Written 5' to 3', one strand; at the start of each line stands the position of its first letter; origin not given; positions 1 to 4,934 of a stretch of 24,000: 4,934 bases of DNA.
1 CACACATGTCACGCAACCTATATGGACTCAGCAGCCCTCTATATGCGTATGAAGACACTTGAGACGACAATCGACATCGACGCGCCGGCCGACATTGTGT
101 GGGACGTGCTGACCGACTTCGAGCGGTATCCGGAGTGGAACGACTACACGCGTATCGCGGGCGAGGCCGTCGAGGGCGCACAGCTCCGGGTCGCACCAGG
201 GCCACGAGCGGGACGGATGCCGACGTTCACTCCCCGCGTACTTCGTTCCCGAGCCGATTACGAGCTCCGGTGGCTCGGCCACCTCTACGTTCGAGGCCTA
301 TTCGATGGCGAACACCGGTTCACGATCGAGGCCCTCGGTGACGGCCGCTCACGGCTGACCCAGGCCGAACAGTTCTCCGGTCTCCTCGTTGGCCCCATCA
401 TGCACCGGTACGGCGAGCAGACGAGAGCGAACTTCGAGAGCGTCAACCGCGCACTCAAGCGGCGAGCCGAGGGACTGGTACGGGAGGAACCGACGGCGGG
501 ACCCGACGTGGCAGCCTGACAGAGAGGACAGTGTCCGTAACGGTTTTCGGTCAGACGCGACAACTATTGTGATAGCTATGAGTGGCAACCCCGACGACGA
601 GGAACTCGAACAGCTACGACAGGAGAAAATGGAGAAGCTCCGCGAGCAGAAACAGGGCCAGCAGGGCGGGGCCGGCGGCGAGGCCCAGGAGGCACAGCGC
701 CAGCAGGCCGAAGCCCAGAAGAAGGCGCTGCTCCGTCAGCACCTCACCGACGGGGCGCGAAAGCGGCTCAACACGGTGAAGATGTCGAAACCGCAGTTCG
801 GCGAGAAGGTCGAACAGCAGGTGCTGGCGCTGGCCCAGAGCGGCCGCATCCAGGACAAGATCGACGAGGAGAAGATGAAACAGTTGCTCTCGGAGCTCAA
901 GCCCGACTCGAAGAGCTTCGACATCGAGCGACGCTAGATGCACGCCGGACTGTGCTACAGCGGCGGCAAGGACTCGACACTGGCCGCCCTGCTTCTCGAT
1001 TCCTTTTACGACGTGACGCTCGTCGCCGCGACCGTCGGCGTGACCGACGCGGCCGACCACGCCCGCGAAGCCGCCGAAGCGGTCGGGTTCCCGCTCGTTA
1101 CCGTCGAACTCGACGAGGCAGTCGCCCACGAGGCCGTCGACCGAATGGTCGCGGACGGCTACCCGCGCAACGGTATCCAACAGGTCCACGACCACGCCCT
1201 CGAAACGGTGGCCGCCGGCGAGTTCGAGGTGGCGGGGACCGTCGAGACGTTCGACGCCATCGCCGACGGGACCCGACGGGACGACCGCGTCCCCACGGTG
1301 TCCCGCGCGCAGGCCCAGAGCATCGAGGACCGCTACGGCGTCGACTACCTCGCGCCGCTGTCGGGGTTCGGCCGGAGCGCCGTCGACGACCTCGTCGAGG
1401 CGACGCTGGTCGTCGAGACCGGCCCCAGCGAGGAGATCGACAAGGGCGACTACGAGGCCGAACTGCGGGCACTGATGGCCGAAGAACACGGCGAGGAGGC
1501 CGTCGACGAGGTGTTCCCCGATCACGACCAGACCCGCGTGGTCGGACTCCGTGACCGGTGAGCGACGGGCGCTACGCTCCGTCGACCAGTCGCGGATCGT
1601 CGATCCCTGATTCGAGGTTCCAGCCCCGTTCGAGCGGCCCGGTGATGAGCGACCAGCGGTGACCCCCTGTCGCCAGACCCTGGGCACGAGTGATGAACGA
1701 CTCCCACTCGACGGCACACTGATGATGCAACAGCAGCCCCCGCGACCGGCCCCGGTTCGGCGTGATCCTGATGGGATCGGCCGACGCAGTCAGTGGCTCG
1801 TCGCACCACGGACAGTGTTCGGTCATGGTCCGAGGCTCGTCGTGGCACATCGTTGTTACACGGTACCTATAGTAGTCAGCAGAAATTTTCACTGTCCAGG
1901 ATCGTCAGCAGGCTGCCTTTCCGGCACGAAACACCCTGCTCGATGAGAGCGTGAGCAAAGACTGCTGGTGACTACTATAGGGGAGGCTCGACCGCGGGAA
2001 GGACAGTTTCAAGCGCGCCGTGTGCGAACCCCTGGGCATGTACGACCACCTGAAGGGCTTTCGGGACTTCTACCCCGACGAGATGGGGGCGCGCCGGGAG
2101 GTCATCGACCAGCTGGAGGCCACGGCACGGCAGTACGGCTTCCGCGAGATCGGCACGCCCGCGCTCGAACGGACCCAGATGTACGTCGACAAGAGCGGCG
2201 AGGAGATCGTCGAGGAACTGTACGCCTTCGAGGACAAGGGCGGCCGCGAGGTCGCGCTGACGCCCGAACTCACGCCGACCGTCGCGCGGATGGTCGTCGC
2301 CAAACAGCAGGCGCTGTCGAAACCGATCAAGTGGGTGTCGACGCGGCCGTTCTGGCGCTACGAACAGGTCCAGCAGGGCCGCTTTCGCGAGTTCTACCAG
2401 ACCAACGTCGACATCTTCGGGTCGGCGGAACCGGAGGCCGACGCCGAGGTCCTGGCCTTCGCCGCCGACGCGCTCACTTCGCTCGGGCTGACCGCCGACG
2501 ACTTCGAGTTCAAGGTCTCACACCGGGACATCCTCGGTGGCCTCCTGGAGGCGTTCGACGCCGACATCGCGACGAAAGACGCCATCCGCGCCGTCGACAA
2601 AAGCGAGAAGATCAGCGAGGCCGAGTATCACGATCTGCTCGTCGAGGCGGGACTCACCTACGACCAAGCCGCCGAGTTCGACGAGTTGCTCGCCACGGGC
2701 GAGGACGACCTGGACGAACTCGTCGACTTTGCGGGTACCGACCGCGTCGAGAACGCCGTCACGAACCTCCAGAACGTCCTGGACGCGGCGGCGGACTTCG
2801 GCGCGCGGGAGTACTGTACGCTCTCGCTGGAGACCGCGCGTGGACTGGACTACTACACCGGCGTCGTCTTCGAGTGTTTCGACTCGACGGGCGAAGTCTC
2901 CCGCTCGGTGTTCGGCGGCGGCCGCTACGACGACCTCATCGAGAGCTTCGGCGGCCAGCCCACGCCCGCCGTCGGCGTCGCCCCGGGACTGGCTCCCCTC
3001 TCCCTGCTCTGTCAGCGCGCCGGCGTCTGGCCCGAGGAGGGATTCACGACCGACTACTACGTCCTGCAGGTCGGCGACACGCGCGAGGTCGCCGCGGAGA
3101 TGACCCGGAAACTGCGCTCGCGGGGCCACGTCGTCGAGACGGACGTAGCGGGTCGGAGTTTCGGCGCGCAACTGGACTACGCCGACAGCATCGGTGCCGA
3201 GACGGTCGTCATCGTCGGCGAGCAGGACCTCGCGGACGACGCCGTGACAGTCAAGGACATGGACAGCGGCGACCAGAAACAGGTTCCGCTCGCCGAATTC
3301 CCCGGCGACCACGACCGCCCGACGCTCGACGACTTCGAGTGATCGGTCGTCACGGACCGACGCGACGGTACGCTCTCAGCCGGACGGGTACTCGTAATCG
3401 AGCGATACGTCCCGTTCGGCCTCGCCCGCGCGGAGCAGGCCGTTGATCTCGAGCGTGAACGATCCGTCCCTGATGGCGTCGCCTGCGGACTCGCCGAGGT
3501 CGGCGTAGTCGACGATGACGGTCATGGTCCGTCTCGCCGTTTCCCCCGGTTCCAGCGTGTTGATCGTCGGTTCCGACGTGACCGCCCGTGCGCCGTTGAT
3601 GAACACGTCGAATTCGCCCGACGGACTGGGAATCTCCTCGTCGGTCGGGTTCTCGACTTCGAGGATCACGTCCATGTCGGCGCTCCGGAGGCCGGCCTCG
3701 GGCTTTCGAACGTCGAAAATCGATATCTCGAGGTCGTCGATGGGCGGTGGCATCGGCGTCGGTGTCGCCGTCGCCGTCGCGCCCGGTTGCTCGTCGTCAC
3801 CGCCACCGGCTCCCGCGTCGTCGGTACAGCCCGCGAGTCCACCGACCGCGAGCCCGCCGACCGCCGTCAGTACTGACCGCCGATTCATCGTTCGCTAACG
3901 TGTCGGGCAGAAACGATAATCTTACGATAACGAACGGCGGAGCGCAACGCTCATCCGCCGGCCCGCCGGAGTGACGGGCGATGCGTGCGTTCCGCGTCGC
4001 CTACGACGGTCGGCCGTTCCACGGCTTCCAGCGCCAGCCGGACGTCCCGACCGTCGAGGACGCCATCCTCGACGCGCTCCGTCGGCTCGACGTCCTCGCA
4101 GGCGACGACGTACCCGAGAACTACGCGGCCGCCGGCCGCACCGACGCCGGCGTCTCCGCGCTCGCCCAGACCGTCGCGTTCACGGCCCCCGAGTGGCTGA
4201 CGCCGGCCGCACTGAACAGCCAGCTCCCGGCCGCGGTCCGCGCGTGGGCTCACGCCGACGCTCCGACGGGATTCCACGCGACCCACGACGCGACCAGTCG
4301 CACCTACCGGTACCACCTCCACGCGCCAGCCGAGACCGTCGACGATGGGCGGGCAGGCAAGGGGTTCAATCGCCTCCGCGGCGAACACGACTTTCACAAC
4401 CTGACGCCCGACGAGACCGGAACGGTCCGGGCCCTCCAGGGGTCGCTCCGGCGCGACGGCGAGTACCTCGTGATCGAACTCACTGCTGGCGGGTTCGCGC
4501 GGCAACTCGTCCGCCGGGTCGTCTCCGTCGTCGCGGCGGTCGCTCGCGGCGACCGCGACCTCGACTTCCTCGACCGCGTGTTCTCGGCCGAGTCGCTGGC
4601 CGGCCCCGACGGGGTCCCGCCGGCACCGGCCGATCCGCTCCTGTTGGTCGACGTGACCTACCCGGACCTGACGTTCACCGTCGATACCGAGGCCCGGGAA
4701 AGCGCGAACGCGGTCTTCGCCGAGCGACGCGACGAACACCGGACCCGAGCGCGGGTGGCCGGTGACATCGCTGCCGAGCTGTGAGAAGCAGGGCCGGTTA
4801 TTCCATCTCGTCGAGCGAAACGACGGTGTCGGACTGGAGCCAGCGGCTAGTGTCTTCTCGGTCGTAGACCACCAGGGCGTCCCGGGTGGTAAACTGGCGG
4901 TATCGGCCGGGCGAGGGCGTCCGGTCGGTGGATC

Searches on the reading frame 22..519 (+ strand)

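Call 12: search_protein_families(library=pfam, proteins=[window:22-519:+], max_evalue=0.001)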
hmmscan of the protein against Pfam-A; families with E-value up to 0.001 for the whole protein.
window:22-519:+ (165 aa): 2 families
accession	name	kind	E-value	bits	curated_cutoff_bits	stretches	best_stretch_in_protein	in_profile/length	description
PF10604.15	Polyketide_cyc2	-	3.1e-14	53.9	27.4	1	10-150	1-142/142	Polyketide cyclase / dehydrase and lipid transport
PF03364.25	Polyketide_cyc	-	6.7e-06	26.8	23.4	1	19-44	1-26/126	Polyketide cyclase / dehydrase and lipid transport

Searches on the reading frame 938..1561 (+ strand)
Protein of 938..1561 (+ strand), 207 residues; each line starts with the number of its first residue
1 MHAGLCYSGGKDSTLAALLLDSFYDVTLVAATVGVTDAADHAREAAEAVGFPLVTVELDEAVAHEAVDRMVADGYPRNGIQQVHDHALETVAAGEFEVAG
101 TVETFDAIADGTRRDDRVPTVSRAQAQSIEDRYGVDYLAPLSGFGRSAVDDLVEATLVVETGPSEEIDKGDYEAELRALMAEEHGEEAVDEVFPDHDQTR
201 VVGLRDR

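Call 12: search_protein_families(library=pfam, proteins=[window:938-1561:+], max_evalue=0.001)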
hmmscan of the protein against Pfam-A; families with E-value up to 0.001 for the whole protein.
window:938-1561:+ (207 aa): 1 family
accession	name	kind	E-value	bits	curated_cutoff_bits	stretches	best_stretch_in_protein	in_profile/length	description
PF24167.1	DUF7411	-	4.2e-84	281.4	28.7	1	1-203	1-194/194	Family of unknown function (DUF7411)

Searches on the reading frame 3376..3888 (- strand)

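Call 12: search_protein_families(library=pfam, proteins=[window:3376-3888:-], max_evalue=0.001)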
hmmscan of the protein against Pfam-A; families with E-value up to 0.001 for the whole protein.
window:3376-3888:- (170 aa): 1 family
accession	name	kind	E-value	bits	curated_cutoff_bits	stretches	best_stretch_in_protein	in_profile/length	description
PF03168.19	LEA_2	-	9.1e-05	23.3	25.4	1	76-154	2-82/98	Late embryogenesis abundant protein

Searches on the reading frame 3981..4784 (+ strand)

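Call 12: search_protein_families(library=pfam, proteins=[window:3981-4784:+], max_evalue=0.001)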
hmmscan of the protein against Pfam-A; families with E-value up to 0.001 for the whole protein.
window:3981-4784:+ (267 aa): 1 family
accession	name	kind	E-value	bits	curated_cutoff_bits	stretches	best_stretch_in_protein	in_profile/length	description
PF01416.25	PseudoU_synth_1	-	2.9e-17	63.5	23.3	2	131-228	4-108/108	tRNA pseudouridine synthase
